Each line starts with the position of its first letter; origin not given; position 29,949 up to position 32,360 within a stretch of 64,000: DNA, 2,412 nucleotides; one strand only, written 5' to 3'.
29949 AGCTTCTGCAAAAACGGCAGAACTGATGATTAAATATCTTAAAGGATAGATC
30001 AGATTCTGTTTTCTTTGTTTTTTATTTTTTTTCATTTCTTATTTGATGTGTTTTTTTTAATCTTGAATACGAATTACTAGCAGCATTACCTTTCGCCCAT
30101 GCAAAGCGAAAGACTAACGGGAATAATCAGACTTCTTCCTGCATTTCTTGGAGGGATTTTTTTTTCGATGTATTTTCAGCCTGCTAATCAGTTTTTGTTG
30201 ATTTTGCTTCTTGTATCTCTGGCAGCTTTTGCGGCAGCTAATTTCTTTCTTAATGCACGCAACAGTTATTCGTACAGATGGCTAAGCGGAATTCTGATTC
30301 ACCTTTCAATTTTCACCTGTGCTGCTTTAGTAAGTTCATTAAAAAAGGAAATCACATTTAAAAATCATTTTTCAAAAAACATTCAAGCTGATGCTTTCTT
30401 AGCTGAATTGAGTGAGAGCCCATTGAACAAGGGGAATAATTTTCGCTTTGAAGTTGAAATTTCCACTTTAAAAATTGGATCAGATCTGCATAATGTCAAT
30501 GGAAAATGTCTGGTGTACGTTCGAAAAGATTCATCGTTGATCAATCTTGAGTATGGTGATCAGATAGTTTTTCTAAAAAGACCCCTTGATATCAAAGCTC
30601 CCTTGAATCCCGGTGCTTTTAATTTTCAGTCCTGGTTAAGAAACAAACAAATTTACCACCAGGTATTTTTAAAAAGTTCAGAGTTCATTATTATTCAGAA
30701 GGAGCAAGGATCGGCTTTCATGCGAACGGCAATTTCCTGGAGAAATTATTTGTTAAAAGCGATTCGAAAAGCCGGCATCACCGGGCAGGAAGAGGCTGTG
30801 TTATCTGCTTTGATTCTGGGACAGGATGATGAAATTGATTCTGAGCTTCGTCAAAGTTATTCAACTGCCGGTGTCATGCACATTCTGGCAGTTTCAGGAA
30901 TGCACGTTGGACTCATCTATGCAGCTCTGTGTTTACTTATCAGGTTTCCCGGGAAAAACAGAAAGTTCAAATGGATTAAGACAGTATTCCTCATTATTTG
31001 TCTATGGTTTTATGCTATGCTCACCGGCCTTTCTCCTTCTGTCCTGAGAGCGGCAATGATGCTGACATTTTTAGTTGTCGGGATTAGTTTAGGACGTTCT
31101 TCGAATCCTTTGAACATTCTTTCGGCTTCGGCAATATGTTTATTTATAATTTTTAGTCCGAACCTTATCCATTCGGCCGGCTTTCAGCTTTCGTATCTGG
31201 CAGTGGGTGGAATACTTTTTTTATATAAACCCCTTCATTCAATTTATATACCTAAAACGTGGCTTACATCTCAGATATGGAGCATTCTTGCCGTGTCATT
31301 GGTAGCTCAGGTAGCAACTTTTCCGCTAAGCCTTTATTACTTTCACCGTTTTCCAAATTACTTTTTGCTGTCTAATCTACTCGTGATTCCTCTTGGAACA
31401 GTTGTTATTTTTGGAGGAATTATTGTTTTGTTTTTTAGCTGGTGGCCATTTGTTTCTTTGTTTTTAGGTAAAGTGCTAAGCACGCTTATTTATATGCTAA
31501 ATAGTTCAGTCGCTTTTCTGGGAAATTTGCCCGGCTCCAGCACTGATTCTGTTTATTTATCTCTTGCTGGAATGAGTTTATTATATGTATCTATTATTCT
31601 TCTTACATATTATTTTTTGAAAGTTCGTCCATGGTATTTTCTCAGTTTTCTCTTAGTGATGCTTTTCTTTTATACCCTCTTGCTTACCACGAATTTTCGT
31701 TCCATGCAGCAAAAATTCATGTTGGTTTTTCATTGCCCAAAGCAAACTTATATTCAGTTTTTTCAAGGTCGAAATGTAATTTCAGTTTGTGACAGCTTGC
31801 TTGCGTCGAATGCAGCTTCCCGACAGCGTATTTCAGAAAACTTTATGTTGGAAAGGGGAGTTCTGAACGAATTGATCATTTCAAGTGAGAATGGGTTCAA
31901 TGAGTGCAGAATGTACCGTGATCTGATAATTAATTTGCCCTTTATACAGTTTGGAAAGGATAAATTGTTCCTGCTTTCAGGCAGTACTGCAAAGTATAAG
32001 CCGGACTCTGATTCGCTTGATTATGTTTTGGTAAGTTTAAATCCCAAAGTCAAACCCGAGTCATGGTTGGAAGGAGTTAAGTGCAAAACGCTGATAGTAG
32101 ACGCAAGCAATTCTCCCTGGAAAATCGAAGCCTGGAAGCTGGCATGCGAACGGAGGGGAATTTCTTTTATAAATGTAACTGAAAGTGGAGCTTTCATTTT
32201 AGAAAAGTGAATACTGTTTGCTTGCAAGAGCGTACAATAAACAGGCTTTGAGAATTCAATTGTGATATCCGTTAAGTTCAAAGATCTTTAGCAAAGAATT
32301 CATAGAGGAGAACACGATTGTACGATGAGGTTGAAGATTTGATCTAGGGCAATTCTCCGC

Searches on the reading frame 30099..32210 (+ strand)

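Call 58: search_protein_families(library=pfam, proteins=[window:30099-32210:+], max_evalue=0.00001)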
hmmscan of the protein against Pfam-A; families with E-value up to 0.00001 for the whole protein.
window:30099-32210:+ (703 aa): 2 families
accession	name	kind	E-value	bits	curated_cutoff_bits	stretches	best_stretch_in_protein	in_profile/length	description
PF03772.21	Competence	-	4.3e-58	197.3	23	1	238-507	1-268/270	Competence protein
PF13567.11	DUF4131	-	1.2e-20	74.3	31.6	1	33-196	6-164/165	Domain of unknown function (DUF4131)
